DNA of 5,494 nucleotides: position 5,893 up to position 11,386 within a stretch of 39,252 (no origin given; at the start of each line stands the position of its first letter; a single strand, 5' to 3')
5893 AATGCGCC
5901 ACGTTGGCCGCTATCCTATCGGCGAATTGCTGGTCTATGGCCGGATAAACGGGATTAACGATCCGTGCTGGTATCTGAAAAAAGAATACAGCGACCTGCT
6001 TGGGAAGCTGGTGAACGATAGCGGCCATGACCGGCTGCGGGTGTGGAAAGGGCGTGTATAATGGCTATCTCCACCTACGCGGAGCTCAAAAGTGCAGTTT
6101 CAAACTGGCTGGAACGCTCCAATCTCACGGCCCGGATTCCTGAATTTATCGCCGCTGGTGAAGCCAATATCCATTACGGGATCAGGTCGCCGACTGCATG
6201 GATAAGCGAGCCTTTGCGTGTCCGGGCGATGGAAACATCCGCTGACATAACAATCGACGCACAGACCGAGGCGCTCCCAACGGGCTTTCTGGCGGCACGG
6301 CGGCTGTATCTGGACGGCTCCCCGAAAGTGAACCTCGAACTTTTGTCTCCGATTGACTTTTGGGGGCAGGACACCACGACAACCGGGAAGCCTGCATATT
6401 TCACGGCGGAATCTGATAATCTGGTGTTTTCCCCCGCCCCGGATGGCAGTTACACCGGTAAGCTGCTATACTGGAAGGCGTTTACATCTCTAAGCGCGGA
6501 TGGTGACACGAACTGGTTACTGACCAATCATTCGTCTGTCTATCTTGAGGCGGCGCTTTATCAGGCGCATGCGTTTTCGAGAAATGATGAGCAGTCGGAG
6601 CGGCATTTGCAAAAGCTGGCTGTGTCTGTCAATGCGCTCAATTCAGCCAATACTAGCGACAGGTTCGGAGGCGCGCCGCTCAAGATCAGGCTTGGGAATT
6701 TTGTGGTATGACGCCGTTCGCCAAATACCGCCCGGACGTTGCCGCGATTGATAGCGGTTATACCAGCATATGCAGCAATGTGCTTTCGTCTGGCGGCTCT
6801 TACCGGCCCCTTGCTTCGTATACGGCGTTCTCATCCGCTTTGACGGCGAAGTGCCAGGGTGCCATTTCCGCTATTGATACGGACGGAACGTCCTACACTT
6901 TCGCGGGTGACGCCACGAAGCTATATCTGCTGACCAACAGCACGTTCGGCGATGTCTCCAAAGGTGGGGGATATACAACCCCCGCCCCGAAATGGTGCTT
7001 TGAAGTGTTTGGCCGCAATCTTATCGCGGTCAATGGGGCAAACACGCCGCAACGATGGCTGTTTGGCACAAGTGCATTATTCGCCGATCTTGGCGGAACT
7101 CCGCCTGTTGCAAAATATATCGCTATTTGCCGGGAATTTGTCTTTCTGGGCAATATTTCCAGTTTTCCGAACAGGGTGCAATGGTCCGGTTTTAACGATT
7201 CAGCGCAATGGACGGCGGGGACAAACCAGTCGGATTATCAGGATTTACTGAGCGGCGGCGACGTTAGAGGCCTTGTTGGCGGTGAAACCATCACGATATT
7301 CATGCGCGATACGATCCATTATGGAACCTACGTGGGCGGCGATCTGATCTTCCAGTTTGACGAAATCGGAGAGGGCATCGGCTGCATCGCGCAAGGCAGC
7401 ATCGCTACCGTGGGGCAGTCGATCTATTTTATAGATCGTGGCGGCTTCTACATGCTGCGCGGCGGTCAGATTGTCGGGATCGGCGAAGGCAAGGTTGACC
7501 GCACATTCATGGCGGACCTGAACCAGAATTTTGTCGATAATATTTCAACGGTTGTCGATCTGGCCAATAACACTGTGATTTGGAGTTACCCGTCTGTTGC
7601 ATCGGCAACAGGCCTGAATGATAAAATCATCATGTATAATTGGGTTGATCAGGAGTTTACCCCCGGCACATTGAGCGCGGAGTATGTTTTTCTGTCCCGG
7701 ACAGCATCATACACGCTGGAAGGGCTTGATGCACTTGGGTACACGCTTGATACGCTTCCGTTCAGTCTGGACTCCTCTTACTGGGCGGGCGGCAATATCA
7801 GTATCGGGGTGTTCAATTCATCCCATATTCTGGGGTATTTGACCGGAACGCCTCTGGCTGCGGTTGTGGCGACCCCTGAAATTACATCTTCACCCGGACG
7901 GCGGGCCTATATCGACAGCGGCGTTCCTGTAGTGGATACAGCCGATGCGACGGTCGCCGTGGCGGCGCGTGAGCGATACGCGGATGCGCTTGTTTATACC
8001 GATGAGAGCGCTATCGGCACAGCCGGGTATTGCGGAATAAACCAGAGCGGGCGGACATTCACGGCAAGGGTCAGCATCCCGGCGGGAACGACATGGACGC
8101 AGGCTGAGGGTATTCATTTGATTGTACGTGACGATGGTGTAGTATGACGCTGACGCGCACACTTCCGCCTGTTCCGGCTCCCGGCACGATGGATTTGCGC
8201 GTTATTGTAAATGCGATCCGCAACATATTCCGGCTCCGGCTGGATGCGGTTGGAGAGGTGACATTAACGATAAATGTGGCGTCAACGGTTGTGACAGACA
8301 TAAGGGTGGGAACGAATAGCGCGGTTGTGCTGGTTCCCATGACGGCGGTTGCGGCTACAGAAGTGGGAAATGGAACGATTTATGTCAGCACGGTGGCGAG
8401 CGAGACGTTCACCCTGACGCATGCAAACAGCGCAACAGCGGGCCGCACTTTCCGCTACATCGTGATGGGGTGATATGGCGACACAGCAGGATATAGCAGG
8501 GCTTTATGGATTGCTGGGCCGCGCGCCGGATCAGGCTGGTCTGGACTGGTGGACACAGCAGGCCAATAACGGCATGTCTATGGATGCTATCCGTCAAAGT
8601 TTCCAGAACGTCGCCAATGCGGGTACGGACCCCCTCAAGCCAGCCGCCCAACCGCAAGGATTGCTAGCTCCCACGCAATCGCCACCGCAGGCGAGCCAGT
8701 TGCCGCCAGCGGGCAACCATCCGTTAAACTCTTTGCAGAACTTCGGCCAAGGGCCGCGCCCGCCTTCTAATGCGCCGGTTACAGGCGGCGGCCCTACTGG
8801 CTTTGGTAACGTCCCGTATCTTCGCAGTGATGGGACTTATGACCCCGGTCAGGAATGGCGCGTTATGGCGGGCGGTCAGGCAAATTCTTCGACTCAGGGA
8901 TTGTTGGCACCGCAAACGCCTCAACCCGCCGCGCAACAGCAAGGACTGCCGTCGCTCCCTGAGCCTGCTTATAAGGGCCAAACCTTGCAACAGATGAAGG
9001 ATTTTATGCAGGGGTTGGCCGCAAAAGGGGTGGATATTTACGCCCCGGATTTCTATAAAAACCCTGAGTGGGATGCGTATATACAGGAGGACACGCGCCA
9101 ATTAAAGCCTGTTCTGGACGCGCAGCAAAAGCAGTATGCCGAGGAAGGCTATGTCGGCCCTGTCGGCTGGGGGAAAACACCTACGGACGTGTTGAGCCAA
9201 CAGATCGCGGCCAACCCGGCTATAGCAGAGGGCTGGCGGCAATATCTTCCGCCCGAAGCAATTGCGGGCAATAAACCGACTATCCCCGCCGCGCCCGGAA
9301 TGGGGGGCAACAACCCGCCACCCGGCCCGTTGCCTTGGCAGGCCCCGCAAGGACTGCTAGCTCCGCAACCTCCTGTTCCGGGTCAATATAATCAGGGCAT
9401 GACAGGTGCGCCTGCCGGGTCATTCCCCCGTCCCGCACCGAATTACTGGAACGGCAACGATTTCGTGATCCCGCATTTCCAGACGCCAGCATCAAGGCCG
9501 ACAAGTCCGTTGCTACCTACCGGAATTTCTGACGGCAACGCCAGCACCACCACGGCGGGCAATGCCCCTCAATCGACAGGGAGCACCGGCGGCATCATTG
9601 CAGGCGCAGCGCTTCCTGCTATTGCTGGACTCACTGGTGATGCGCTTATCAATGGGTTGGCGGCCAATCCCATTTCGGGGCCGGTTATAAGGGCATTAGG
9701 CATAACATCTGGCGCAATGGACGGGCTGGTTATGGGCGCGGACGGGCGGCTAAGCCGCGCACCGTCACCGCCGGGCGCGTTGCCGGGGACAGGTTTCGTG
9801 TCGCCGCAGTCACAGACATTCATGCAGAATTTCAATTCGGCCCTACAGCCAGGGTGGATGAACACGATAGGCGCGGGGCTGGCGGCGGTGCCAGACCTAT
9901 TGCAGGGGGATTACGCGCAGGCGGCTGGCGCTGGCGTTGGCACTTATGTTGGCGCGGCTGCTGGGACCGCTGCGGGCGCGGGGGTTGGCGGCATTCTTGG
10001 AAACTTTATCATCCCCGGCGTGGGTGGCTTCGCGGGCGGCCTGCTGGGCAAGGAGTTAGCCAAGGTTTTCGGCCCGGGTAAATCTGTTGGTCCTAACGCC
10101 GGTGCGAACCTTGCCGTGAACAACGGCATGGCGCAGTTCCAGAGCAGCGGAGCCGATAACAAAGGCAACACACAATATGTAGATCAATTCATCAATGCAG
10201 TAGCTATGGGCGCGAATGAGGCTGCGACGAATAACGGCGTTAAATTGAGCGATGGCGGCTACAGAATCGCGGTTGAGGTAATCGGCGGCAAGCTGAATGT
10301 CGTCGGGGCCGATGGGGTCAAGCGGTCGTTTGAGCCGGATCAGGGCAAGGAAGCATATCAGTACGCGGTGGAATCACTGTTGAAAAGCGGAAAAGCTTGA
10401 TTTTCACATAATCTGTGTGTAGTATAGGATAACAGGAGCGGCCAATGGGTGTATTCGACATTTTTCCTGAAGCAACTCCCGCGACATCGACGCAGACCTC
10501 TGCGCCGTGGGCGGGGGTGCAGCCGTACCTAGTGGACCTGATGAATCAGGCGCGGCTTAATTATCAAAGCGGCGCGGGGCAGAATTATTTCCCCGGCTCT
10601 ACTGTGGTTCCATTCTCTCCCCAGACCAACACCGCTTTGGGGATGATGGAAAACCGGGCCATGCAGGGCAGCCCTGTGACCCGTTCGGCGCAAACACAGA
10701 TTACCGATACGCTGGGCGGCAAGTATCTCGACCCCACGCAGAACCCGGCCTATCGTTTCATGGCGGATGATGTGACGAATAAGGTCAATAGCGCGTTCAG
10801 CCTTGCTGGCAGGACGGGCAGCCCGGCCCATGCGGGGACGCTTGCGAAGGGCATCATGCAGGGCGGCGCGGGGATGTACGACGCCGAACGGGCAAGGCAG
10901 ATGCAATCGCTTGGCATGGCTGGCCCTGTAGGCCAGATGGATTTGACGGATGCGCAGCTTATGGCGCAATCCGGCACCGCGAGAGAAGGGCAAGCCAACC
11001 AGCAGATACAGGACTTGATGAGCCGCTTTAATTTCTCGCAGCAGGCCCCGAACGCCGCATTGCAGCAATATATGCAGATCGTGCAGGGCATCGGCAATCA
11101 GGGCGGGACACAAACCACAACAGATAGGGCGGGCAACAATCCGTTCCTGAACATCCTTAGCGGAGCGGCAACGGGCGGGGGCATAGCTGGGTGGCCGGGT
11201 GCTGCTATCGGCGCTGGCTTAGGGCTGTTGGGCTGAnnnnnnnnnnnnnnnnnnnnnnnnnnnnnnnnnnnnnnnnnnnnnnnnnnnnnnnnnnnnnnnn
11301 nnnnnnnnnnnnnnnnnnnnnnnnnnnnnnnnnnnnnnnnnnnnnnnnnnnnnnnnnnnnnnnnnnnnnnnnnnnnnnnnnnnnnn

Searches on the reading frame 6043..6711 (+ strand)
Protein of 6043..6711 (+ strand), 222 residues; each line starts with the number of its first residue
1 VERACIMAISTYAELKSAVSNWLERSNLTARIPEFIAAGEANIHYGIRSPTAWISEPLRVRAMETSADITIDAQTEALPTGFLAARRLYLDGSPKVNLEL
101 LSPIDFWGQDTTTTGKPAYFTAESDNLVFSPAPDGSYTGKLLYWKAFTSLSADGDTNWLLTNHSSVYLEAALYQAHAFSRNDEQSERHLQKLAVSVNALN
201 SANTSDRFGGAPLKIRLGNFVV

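Call 7: search_protein_families(library=phrogs, proteins=[window:6043-6711:+], max_evalue=0.001)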
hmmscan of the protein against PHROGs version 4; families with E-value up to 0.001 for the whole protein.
window:6043-6711:+ (222 aa): 2 families
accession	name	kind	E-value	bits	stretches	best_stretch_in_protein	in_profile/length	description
phrog_2941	-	head and packaging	9.3e-36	124.4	1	7-217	1-205/208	virion structural protein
phrog_10775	-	tail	5.8e-07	30.4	1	107-187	126-204/237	tail protein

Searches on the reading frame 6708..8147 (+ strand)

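Call 7: search_protein_families(library=phrogs, proteins=[window:6708-8147:+], max_evalue=0.001)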
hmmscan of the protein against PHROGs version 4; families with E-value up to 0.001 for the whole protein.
window:6708-8147:+ (479 aa): 1 family
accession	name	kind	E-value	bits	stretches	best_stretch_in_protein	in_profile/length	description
phrog_3287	-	head and packaging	5.2e-76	257.5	1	13-476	22-521/524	virion structural protein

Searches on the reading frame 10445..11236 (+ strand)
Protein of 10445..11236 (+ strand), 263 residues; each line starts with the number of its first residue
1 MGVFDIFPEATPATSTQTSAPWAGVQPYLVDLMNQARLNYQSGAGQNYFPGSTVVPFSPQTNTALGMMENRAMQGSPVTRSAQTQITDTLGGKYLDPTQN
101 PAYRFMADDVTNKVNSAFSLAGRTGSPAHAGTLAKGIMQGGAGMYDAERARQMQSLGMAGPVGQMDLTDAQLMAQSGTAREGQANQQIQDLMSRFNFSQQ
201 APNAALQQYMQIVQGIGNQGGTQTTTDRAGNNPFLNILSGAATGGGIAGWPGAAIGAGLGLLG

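Call 7: search_protein_families(library=phrogs, proteins=[window:10445-11236:+], max_evalue=0.001)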
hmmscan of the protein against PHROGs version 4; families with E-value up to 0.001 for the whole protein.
window:10445-11236:+ (263 aa): 1 family
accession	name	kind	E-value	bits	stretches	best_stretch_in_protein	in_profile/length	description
phrog_4287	-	DNA, RNA and nucleotide metabolism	9.1e-14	52.5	1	10-82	8-80/392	DNA ejection protein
